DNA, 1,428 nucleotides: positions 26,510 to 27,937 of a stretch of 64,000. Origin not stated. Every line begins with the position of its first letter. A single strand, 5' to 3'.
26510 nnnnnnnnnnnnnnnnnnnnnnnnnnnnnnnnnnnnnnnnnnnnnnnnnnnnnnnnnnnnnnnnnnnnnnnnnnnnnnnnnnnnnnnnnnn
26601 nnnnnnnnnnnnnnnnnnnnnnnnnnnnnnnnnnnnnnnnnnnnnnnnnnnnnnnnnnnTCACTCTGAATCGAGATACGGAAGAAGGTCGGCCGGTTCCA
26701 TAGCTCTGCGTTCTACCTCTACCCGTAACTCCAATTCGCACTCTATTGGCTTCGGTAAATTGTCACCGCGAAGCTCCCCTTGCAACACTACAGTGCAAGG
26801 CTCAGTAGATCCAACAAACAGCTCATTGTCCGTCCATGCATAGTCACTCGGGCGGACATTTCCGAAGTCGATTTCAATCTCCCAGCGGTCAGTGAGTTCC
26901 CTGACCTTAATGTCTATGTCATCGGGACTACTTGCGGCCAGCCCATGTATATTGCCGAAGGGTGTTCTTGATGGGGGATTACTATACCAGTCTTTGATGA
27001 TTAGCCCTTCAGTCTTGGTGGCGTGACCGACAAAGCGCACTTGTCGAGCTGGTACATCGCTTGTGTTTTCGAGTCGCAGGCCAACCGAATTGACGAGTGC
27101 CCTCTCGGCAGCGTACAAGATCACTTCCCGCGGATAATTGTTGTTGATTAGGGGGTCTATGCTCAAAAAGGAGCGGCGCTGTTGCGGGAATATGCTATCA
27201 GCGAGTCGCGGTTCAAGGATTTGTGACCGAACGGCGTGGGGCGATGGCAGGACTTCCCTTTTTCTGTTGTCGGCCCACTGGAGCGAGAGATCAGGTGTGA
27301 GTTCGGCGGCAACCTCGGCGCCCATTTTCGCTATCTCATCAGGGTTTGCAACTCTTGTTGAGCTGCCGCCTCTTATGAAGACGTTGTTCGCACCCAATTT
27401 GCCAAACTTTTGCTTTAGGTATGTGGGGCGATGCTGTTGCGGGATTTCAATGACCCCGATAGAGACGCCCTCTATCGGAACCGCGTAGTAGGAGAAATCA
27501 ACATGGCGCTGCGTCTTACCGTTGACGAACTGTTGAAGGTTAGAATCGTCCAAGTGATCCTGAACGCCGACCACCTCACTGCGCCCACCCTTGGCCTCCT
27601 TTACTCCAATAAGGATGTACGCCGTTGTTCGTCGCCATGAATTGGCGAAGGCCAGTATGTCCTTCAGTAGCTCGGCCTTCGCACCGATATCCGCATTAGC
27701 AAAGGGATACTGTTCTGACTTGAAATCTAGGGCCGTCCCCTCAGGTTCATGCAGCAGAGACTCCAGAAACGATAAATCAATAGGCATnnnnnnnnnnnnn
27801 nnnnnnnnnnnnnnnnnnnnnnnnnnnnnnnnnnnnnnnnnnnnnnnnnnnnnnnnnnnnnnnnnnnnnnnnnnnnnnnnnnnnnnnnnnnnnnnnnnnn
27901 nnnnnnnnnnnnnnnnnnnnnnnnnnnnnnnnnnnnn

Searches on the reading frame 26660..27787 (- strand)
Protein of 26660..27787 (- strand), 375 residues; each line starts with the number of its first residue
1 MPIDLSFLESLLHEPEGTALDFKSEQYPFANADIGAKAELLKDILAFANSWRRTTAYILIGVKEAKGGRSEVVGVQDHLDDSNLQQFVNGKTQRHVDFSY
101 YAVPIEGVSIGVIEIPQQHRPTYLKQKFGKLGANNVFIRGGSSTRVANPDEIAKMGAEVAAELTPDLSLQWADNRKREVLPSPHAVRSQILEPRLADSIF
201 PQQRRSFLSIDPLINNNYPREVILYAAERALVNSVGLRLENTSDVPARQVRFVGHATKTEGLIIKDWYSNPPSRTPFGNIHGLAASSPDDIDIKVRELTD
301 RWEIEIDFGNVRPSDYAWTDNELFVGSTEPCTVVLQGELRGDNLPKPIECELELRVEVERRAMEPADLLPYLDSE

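Call 4: search_protein_families(library=pfam, proteins=[window:26660-27787:-], max_evalue=1)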
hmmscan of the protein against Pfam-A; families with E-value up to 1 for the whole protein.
window:26660-27787:- (375 aa): 1 family
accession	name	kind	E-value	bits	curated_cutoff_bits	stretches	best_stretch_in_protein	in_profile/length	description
PF04326.19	SLFN_AlbA_2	-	4.7e-16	59.8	25.3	1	16-147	1-117/118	Schlafen, AlbA_2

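Call 7: find_encoding_contigs(protein=window:26660-27787:-, flank=10000, max_places=10)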
Protein window:26660-27787:- (375 aa): no gene with exactly this product is on record in the collection.

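Call 8: search_protein_families(library=padloc, proteins=[window:26660-27787:-], max_evalue=1)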
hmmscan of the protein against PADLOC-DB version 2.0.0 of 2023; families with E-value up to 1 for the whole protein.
window:26660-27787:- (375 aa): 1 family
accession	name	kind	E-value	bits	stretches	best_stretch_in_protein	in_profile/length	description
PDLC05032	PDC-S50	-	5.4e-16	56.7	1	9-143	10-146/387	-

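Call 9: search_protein_families(library=ncbifam, proteins=[window:26660-27787:-], max_evalue=1)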
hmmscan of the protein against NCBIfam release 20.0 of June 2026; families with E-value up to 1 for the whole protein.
window:26660-27787:- (375 aa): 0 families

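Call 11: find_homologous_proteins(query=window:26660-27787:-)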
Query window:26660-27787:- (375 aa): 1205 proteins with E <= 0.001 among 6846 candidates; the best 120 are listed.
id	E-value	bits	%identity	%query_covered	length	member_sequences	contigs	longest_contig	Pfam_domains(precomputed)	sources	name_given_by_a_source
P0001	1.7e-168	578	69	100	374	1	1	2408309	PF04326.20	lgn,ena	-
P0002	1.5e-146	506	61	99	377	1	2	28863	PF04326.20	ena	-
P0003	1.8e-144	499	61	99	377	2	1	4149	PF04326.20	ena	-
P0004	7.8e-143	494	61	100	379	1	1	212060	PF04326.20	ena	-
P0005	1.4e-141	490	61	99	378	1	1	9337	PF04326.20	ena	-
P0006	5.1e-141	488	62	99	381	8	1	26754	PF04326.20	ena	-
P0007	1.5e-140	486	60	99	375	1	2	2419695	PF04326.20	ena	-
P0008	1.8e-140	486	60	99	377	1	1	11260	PF04326.20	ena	-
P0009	7.3e-140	484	61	99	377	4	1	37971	PF04326.20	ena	-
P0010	7.9e-140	484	60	99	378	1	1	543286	PF04326.20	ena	-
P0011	1.0e-139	484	61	100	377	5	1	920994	PF04326.20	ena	-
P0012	1.1e-139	484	60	99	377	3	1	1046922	PF04326.20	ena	-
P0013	3.6e-139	482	59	99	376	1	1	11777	PF04326.20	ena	-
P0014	5.9e-139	481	61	99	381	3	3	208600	PF04326.20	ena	-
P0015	1.1e-138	480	61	99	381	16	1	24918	PF04326.20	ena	-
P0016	9.0e-138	477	59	99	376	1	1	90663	PF04326.20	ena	-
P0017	1.2e-137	477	60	99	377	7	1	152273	PF04326.20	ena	-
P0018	4.3e-137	475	60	99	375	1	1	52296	PF04326.20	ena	-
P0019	1.2e-136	474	58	95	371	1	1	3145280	PF04326.20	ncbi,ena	-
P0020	8.0e-135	468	57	100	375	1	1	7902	PF04326.20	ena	-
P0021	1.4e-134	467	59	99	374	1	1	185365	PF04326.20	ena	-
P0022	1.5e-134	467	59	99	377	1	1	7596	PF04326.20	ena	-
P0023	1.7e-134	467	59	99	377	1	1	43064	PF04326.20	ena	-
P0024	9.1e-134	464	58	99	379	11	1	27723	PF04326.20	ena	-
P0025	1.3e-133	464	58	99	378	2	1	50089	PF04326.20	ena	-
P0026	1.4e-133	464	60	99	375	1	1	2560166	PF04326.20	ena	-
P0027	9.4e-133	461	59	99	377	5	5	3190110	PF04326.20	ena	-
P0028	1.6e-132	460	57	100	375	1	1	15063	PF04326.20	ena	-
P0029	1.1e-131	457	58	99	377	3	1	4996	PF04326.20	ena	-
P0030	1.3e-130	454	58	99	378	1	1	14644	PF04326.20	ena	-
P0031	5.1e-126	439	55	99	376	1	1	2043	PF04326.20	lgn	-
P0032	3.3e-125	436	54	100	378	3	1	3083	PF04326.20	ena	-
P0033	3.6e-125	436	56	99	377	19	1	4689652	PF04326.20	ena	-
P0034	1.4e-124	434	55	100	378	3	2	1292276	PF04326.20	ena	-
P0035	1.1e-123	431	56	99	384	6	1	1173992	PF04326.20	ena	-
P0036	8.8e-123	428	53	99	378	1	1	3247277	PF04326.20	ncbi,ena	-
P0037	1.0e-122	428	56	99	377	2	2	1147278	PF04326.20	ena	-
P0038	1.2e-122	428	54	100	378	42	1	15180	PF04326.20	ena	-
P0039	1.9e-122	427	55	99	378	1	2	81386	PF04326.20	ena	-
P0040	2.6e-122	426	55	99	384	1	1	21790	PF04326.20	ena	-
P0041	1.2e-121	424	54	99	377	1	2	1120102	PF04326.20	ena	-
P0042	1.3e-121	424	55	99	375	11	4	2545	PF04326.20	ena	-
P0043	1.8e-121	424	53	99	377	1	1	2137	PF04326.20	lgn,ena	-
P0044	3.4e-121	423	52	99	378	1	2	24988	PF04326.20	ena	-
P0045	3.9e-121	423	55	99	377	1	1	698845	PF04326.20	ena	-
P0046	5.7e-121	422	55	99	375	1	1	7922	PF04326.20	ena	-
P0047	9.5e-121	421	53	99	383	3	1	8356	PF04326.20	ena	-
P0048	1.4e-119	417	55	99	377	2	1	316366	PF04326.20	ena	-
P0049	4.1e-119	416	53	99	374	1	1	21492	PF04326.20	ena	-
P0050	7.9e-119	415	52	99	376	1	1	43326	PF04326.20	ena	-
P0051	2.4e-118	413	60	86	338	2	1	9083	PF04326.20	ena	-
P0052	3.0e-118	413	53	99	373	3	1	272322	PF04326.20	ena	-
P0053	3.6e-118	413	51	100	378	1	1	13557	PF04326.20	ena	-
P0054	4.0e-118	413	53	99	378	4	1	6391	PF04326.20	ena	-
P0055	2.3e-117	410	55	100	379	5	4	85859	PF04326.20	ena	-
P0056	3.5e-117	410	52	99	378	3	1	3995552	PF04326.20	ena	-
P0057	3.5e-117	410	54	100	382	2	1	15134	PF04326.20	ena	-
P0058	4.4e-117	409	53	99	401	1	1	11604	PF04326.20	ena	-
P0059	3.1e-116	406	53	98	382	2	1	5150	PF04326.20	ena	-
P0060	5.7e-116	406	54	100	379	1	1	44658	PF04326.20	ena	-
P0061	7.2e-116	405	54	99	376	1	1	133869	PF04326.20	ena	-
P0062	1.2e-115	405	53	99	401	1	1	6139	PF04326.20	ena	-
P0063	2.2e-115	404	52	99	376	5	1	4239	PF04326.20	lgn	-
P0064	2.6e-115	403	52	99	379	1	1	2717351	PF04326.20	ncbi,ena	-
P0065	3.2e-115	403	51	100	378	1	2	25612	PF04326.20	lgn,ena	-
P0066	3.6e-115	403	52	94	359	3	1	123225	PF04326.20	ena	-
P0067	3.8e-115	403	51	99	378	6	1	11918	PF04326.20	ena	-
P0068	3.9e-115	403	54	100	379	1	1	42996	PF04326.20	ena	-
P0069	4.7e-115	403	53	99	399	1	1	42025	PF04326.20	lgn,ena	-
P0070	5.3e-115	402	54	100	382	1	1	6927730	PF04326.20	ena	-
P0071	1.1e-114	401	53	100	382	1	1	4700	PF04326.20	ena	-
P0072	3.4e-114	400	53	99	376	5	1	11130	PF04326.20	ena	-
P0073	4.7e-114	399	55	100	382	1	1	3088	PF04326.20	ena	-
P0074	5.3e-114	399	55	99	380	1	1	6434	PF04326.20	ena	-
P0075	6.1e-114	399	54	99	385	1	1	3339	PF04326.20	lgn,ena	-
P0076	1.0e-113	398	55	99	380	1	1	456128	PF04326.20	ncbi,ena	-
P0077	1.6e-113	398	57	89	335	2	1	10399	PF04326.20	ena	-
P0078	2.8e-113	397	54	100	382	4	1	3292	PF04326.20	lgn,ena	-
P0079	3.7e-113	396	52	100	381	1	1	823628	PF04326.20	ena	-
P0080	6.3e-113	396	53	99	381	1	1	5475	PF04326.20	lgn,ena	-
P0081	6.7e-113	395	54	99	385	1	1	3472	PF04326.20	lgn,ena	-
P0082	1.0e-112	395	51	99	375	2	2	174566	PF04326.20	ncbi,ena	-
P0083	1.0e-112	395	53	100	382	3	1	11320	PF04326.20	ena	-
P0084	1.1e-112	395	50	100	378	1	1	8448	PF04326.20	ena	-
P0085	1.2e-112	395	53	100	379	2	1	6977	PF04326.20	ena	-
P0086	1.3e-112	394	52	99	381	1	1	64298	PF04326.20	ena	-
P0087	2.2e-112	394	53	99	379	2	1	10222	PF04326.20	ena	-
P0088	2.4e-112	394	54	99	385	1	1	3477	PF04326.20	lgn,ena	-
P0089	3.1e-112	393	52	99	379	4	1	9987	PF04326.20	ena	-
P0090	3.9e-112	393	51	94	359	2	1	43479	PF04326.20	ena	-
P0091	4.3e-112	393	55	100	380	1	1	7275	PF04326.20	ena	-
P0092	5.4e-112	392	51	99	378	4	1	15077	PF04326.20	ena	-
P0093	2.6e-111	390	52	99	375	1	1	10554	PF04326.20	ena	-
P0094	2.6e-111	390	50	95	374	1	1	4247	PF04326.20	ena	-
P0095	2.8e-111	390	52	99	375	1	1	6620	PF04326.20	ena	-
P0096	4.5e-111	389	54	99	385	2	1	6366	PF04326.20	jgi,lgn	-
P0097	5.9e-111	389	49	99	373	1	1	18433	PF04326.20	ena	-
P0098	8.9e-111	388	55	92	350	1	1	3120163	PF04326.20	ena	-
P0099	1.6e-110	388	52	99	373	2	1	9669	PF04326.20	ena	-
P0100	1.7e-110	388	54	99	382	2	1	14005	PF04326.20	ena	-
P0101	1.9e-110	387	53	100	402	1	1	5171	PF04326.20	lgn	-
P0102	2.0e-110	387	54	100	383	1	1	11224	PF04326.20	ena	-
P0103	2.3e-110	387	51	99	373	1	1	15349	PF04326.20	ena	-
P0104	2.9e-110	387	49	95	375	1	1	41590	PF04326.20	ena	-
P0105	1.3e-109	385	52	100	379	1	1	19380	PF04326.20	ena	-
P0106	1.7e-109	384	51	100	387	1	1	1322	PF04326.20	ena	-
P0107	2.3e-109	384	53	100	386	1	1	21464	PF04326.20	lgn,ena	-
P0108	2.9e-109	383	52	99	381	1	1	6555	PF04326.20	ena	-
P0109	3.5e-109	383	53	99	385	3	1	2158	PF04326.20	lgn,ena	-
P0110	4.8e-109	383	51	99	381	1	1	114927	PF04326.20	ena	-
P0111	4.9e-109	383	52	100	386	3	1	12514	PF04326.20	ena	-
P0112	5.1e-109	383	53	100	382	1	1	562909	PF04326.20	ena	-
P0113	7.6e-109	382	51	100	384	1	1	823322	PF04326.20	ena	-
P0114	9.3e-109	382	53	99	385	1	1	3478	PF04326.20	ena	-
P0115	9.5e-109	382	53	99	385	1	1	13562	PF04326.20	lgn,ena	-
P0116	9.6e-109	382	51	99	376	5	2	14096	PF04326.20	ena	-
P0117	1.7e-108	381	54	99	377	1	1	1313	PF04326.20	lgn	-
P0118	3.2e-108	380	53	99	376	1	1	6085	PF04326.20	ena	-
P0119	4.4e-108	380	54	91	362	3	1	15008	PF04326.20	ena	-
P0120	5.0e-108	379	51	99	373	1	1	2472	PF04326.20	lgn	-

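Call 12: find_encoding_contigs(protein=P0001, flank=10000, max_places=2)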
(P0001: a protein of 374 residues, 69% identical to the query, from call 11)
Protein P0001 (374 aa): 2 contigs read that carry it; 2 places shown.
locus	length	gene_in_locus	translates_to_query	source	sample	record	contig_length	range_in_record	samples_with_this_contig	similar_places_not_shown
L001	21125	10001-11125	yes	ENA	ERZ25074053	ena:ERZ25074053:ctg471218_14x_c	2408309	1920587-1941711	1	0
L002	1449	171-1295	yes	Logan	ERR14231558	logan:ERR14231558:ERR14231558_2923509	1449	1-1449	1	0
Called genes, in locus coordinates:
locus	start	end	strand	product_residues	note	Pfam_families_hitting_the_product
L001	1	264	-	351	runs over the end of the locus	PF00528:BPD_transp_1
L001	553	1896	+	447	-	PF12799:LRR_4 (faint), PF00560:LRR_1 (faint), PF13855:LRR_8 (weak)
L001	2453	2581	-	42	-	-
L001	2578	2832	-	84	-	PF02597:ThiS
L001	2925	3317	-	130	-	PF01641:SelR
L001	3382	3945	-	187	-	PF01625:PMSR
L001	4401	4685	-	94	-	PF19812:DUF6295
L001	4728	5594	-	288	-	PF07224:Chlorophyllase (faint), PF01738:DLH, PF08840:BAAT_C (faint), PF00326:Peptidase_S9 (weak)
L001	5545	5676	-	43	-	-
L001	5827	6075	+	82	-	PF22513:FitA-like_RHH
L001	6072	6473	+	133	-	PF01850:PIN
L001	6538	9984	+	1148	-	PF02384:N6_Mtase, PF07669:Eco57I (weak), PF18135:Type_ISP_C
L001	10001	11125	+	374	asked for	PF04326:SLFN_AlbA_2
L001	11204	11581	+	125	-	PF01850:PIN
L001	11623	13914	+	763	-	PF01315:Ald_Xan_dh_C, PF02738:MoCoBD_1, PF20256:MoCoBD_2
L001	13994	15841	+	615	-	-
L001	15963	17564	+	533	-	-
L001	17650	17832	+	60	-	-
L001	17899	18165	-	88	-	-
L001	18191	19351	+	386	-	-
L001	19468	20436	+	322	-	PF08240:ADH_N, PF00107:ADH_zinc_N, PF13602:ADH_zinc_N_2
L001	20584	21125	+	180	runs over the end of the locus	-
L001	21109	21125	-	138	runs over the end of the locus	-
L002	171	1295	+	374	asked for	PF04326:SLFN_AlbA_2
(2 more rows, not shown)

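Call 13: find_encoding_contigs(protein=P0004, flank=10000, max_places=2)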
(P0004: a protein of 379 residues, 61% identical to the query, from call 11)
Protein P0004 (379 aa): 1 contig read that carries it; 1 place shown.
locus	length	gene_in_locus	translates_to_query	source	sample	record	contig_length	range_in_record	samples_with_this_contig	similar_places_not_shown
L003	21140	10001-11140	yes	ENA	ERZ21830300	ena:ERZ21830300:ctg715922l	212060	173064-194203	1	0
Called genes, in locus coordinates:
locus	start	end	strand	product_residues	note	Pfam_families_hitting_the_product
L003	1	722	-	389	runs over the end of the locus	-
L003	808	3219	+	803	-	PF02515:CoA_transf_3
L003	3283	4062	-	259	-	PF00561:Abhydrolase_1, PF12146:Hydrolase_4, PF12697:Abhydrolase_6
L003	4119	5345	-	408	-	PF13433:Peripla_BP_5, PF13458:Peripla_BP_6, PF01094:ANF_receptor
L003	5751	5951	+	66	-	-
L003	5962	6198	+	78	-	PF05090:HTTM (weak)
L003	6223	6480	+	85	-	PF05090:HTTM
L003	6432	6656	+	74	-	PF05090:HTTM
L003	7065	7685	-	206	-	-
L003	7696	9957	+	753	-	PF02384:N6_Mtase (faint)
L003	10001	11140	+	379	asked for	PF04326:SLFN_AlbA_2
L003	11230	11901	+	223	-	-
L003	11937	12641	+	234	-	PF02463:SMC_N (weak), PF00005:ABC_tran, PF13304:AAA_21 (faint)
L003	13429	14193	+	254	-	PF01609:DDE_Tnp_1, PF13586:DDE_Tnp_1_2 (weak)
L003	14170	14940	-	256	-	PF01040:UbiA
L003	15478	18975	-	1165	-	PF13091:PLDc_2, PF00271:Helicase_C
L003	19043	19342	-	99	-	PF01850:PIN (weak)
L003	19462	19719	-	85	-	PF01954:AF2212-like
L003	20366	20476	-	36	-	PF01954:AF2212-like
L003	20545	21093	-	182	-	PF14103:DUF4276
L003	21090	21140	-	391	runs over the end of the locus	PF02463:SMC_N, PF11398:DUF2813 (faint), PF13175:AAA_15, PF13476:AAA_23 (weak), PF13304:AAA_21, PF13175:AAA_15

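Call 14: find_encoding_contigs(protein=P0019, flank=10000, max_places=2)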
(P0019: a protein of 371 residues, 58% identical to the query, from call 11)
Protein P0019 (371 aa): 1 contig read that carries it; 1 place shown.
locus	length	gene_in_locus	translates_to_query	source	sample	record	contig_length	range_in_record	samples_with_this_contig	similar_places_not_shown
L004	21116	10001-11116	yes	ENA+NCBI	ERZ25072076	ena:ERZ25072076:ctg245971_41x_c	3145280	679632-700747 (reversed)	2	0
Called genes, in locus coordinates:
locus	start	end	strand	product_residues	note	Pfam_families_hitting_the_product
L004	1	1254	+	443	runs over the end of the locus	PF02881:SRP54_N, PF06414:Zeta_toxin (faint), PF00448:SRP54, PF02978:SRP_SPB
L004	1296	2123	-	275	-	PF01149:Fapy_DNA_glyco, PF06831:H2TH, PF06827:zf-FPG_IleRS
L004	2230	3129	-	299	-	PF09754:PAC2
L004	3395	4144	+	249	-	PF03848:TehB (weak), PF01209:Ubie_methyltran (weak), PF13489:Methyltransf_23, PF08241:Methyltransf_11, PF08242:Methyltransf_12, PF13649:Methyltransf_25, PF13847:Methyltransf_31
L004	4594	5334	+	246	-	PF05175:MTS, PF05401:NodS (faint), PF01209:Ubie_methyltran (weak), PF13489:Methyltransf_23, PF08241:Methyltransf_11, PF08242:Methyltransf_12, PF13649:Methyltransf_25, PF13847:Methyltransf_31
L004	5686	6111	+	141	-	PF00583:Acetyltransf_1, PF13673:Acetyltransf_10, PF13508:Acetyltransf_7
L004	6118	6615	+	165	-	-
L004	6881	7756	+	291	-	PF00892:EamA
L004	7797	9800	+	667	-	PF05378:Hydant_A_N, PF01968:Hydantoinase_A, PF19278:Hydant_A_C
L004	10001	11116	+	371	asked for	PF04326:SLFN_AlbA_2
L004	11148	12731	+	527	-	PF02538:Hydantoinase_B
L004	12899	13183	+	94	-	PF13451:zf_Tbcl, PF23477:zf_Tbcl_2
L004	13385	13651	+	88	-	PF00312:Ribosomal_S15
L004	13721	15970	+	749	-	PF01138:RNase_PH, PF03725:RNase_PH_C, PF03726:PNPase, PF01138:RNase_PH, PF00013:KH_1, PF00575:S1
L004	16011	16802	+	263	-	PF01113:DapB_N, PF05173:DapB_C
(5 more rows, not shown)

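Call 17: search_protein_representatives(protein=window:26660-27787:-)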
Query: 375 residues. Proteins with E-value up to 0.001 (for the whole library): 2403; up to 1e-10: 1410; up to 1e-30: 734. The best 150 are listed.
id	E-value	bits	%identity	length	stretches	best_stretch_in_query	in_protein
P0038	3.8e-123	427.5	54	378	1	1-374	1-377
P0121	9.9e-106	370.2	61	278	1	68-340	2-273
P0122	1.5e-103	363.0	48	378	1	2-372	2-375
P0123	1.3e-101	356.6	50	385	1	4-373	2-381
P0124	2.3e-95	336.1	49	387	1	4-368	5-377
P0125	2.7e-95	335.9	48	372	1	1-368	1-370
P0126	1.1e-94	333.8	47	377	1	4-375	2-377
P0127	3.3e-90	319.1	45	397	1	3-374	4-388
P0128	7.2e-85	301.6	46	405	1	4-374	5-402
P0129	1.3e-84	300.7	45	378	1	3-371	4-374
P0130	1.3e-84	300.7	54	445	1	1-293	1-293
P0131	9.3e-84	297.9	43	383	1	6-372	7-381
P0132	1.0e-83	297.8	47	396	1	6-368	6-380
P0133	2.0e-81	290.2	47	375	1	20-372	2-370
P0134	9.1e-81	288.1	48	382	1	4-372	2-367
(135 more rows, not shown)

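Call 18: search_protein_families(library=pfam, proteins=[L001:6538-9984:+, L003:7696-9957:+, L001:11204-11581:+, L001:6072-6473:+], max_evalue=0.01)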
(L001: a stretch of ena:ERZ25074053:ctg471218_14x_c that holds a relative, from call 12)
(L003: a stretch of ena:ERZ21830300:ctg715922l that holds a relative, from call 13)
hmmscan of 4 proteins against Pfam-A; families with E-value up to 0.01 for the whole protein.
L001:6538-9984:+ (1148 aa): 4 families
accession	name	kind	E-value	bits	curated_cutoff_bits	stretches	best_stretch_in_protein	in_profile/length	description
PF18135.7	Type_ISP_C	-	8.6e-43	147.2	25.9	1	713-1110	1-319/342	Type ISP C-terminal specificity domain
PF02384.22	N6_Mtase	-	8e-09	35.7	20.4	1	335-450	9-98/311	N-6 DNA Methylase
PF07669.17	Eco57I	-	1.1e-05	26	25.3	1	509-607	76-166/171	Eco57I restriction-modification methylase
PF20473.4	MmeI_Mtase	-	0.00017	21.3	27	1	386-582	20-203/259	MmeI, DNA-methyltransferase domain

L003:7696-9957:+ (753 aa): 5 families
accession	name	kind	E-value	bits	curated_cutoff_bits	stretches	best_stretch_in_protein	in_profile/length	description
PF02384.22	N6_Mtase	-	2.6e-06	27.4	20.4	1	105-376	28-212/311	N-6 DNA Methylase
PF20473.4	MmeI_Mtase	-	0.00022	20.9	27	1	134-278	16-146/259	MmeI, DNA-methyltransferase domain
PF01170.24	UPF0020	-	0.00043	20.5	22.3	0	141-222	32-118/197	RMKL-like, methyltransferase domain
PF13649.12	Methyltransf_25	-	0.00062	20.9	27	0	178-247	17-87/97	Methyltransferase domain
PF07669.17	Eco57I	-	0.0014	19.2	25.3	1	250-376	69-164/171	Eco57I restriction-modification methylase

L001:11204-11581:+ (125 aa): 1 family
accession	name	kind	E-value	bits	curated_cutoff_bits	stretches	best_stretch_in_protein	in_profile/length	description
PF01850.27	PIN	-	5.9e-09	37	23.6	1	17-113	22-118/120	PIN domain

L001:6072-6473:+ (133 aa): 1 family
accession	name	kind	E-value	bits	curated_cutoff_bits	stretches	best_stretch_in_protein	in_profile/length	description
PF01850.27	PIN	-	6.1e-12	46.7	23.6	1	4-121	1-118/120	PIN domain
